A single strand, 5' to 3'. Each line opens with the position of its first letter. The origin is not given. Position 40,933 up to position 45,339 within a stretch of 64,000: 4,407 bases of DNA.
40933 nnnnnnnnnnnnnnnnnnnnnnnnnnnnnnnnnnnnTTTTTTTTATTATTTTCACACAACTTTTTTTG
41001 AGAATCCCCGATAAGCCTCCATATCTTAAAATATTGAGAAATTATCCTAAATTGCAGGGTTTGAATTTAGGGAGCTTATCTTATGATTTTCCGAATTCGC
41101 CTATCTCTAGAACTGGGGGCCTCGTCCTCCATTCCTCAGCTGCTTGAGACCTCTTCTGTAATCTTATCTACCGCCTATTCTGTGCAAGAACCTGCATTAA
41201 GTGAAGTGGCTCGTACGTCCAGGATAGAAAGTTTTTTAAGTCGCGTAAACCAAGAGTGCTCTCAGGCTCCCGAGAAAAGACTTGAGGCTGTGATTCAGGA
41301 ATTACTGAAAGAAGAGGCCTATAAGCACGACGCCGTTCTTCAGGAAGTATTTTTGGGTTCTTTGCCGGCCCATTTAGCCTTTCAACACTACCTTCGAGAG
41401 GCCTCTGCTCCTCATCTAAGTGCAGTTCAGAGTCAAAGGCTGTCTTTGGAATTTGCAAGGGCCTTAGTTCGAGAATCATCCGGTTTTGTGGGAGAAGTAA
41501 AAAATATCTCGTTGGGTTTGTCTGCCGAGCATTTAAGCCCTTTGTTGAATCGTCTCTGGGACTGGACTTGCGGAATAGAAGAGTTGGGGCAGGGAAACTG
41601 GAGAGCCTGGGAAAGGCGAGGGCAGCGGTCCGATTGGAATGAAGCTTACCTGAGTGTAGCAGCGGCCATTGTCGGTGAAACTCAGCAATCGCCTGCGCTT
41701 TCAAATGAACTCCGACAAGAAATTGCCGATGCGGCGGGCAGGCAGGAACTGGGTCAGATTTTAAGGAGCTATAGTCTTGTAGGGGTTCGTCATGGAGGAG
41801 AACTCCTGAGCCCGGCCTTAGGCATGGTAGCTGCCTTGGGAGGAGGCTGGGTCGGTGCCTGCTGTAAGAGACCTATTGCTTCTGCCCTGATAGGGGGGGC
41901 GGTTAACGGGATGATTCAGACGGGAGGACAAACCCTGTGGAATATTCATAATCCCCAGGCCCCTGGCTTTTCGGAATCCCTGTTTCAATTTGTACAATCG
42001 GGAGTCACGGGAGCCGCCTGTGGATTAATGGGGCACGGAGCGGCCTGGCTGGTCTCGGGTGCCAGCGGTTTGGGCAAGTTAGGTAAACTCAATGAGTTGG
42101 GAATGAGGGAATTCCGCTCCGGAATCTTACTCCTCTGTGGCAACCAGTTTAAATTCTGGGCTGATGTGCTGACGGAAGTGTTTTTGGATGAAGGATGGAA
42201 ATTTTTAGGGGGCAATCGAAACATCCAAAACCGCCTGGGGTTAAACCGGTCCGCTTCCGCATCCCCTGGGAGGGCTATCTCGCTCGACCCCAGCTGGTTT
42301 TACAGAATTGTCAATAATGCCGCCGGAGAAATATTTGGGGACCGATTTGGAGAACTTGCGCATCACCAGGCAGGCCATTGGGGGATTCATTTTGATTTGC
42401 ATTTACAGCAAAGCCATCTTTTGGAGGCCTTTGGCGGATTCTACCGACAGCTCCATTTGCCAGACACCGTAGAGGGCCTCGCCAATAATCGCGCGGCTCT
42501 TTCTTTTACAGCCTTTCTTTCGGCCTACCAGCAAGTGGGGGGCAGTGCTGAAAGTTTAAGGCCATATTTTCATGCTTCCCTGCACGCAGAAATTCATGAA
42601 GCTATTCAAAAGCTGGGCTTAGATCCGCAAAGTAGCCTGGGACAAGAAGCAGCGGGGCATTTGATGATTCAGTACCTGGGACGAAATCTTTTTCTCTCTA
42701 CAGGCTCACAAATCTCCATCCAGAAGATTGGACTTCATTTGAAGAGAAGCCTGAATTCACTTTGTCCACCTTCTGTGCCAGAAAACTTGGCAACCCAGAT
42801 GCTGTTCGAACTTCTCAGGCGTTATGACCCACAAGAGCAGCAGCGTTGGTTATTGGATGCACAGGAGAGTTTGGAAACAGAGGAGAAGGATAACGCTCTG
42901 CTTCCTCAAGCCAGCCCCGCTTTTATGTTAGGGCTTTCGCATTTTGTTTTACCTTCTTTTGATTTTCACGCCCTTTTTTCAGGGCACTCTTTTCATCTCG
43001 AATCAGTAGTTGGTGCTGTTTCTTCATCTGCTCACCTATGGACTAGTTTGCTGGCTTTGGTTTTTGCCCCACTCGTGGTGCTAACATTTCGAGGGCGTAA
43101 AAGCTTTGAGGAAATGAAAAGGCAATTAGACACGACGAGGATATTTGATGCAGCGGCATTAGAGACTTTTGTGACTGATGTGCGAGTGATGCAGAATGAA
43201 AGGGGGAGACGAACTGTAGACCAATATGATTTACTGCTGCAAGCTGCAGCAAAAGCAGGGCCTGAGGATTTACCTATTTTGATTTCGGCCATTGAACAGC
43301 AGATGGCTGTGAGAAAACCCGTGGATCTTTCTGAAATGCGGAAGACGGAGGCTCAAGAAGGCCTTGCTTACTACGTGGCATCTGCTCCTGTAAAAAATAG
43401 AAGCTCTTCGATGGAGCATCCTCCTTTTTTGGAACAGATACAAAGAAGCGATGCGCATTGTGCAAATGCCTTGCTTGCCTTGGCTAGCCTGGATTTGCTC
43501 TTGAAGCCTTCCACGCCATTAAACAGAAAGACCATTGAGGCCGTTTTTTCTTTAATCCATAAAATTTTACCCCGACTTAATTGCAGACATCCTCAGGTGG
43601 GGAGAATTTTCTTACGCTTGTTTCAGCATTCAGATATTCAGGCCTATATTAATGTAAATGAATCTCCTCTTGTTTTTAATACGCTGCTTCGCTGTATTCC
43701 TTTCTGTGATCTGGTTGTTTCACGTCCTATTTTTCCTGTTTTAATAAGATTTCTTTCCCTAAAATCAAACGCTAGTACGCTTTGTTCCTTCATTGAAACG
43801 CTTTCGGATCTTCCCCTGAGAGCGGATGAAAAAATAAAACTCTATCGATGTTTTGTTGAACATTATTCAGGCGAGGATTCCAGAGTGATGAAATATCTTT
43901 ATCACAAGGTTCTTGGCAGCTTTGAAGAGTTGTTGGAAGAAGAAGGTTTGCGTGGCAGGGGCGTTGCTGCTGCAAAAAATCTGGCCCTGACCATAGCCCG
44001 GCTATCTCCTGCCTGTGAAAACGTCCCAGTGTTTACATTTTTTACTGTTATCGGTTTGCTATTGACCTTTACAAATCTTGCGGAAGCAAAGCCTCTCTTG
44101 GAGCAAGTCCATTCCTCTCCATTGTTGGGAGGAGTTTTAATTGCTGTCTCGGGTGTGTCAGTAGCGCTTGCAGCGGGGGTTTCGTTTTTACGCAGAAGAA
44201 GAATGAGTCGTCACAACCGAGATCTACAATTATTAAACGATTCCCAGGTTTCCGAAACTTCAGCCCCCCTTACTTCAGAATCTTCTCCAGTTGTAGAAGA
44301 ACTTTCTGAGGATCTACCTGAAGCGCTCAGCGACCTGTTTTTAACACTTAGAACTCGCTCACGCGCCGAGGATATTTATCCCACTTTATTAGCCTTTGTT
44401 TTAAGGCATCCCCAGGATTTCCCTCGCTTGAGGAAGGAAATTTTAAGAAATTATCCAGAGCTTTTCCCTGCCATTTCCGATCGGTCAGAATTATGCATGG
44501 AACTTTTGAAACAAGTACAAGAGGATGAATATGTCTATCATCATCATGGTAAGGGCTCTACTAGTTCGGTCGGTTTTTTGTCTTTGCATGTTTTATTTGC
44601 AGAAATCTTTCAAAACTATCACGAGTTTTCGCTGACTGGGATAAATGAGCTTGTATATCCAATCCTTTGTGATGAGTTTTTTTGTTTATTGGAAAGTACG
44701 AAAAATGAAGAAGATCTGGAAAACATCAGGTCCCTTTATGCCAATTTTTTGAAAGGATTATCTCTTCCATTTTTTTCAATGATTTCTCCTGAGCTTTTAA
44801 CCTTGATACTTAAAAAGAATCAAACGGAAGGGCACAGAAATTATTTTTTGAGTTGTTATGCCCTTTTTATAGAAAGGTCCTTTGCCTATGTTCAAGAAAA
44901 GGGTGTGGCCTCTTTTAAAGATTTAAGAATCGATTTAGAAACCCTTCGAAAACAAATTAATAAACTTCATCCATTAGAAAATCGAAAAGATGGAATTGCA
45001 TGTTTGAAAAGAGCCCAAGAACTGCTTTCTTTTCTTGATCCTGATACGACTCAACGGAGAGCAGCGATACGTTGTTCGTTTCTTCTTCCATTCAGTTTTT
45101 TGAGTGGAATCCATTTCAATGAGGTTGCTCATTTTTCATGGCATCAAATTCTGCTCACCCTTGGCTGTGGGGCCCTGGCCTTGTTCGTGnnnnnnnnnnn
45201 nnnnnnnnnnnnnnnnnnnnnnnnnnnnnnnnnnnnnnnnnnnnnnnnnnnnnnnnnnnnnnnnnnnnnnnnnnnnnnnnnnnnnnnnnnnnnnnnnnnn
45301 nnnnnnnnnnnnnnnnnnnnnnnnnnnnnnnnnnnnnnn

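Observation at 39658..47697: Two-gene locus: secreted protein plus a 2204-aa fusion of a membrane/Gly-zipper N-terminal region, a flavin amine-oxidase/PPO-like domain and a C-terminal GHKL ATPase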

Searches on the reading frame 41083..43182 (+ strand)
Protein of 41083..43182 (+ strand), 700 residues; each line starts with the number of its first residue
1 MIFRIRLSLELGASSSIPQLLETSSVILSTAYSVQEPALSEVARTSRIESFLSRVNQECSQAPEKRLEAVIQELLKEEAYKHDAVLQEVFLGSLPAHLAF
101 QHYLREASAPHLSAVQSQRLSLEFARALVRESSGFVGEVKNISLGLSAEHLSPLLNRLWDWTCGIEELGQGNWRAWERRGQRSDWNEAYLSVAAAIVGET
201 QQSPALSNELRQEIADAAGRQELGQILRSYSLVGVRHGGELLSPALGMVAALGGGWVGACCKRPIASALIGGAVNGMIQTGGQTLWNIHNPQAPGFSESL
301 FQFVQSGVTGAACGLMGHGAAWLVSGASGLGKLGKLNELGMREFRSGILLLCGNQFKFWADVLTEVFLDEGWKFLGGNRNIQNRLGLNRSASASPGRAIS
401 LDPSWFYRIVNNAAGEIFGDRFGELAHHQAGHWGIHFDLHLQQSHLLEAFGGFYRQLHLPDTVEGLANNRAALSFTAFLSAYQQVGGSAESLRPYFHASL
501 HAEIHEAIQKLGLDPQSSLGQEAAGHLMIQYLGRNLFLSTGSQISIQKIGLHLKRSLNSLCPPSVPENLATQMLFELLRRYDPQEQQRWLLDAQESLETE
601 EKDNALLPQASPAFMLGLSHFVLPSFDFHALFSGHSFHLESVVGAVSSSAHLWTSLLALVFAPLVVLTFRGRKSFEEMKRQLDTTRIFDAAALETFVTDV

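Call 24: search_protein_families(library=pfam, proteins=[window:41083-43182:+], max_evalue=10)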
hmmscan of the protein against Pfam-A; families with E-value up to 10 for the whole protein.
window:41083-43182:+ (700 aa): 1 family
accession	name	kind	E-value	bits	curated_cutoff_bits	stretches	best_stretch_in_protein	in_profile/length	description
PF04109.21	ATG9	-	0.24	10.7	27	1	611-684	38-110/478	Autophagy protein ATG9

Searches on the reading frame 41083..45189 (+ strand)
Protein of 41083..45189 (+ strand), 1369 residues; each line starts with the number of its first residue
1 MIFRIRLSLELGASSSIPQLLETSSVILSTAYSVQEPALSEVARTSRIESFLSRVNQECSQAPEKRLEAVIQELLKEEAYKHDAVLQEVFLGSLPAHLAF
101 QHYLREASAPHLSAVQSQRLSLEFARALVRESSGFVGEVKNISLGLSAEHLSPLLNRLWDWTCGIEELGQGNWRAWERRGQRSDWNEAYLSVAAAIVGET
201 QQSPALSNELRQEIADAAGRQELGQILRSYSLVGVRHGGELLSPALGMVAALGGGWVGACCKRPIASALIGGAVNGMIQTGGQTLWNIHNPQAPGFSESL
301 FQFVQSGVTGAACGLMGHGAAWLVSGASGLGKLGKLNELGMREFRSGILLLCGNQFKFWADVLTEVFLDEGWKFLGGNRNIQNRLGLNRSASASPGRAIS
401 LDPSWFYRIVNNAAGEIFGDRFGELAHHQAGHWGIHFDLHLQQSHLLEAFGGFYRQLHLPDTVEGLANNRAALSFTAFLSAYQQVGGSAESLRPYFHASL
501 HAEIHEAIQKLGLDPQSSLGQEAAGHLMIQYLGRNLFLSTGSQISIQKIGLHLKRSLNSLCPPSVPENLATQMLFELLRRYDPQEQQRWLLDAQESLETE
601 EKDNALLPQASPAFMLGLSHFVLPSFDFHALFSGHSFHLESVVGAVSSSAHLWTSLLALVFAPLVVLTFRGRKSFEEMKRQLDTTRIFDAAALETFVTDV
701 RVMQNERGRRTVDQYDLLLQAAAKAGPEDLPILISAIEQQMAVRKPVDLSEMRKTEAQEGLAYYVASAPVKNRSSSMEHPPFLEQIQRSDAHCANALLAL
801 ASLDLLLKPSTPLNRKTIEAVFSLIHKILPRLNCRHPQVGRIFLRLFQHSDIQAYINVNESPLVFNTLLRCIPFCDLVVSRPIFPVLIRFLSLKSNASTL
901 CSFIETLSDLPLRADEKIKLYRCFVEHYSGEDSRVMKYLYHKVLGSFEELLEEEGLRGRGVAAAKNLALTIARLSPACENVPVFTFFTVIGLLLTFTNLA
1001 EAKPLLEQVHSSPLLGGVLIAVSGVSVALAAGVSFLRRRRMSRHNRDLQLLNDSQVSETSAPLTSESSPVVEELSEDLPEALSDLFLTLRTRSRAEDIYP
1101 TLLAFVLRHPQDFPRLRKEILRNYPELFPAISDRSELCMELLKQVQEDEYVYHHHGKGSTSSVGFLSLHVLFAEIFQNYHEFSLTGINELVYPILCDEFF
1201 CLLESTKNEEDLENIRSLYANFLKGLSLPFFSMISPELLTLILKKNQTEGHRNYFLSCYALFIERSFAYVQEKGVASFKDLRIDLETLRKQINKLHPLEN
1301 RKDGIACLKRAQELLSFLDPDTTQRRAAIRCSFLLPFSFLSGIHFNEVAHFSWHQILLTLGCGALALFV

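Call 96: search_solved_structures(query=window:41083-45189:+, max_evalue=1)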
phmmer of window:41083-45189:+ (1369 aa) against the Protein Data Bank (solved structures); distinct sequences matched with E-value up to 1: 2.
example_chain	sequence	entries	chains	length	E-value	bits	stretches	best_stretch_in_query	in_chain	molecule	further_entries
7kaa_A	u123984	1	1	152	0.45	11.4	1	1061-1155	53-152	Troponin C, skeletal muscle,Troponin I, fast skeletal muscle chimera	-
7lhy_A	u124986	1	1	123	0.82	10.5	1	1066-1139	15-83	SWI/SNF nucleosome remodeling complex component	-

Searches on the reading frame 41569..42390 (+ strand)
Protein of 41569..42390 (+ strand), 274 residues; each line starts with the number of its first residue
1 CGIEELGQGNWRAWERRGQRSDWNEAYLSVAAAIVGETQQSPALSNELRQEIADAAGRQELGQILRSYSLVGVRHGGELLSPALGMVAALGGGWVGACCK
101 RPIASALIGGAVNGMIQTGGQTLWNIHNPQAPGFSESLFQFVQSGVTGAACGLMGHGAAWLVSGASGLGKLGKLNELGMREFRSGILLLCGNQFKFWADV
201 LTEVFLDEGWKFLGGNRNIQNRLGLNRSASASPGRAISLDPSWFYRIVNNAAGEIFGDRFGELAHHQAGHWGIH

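Call 85: find_homologous_proteins(query=A8, max_evalue=0.01)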
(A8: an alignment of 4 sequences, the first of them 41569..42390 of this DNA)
Query A8 (4 sequences): 8000 candidates shared short words with the query, none scored E <= 0.01.
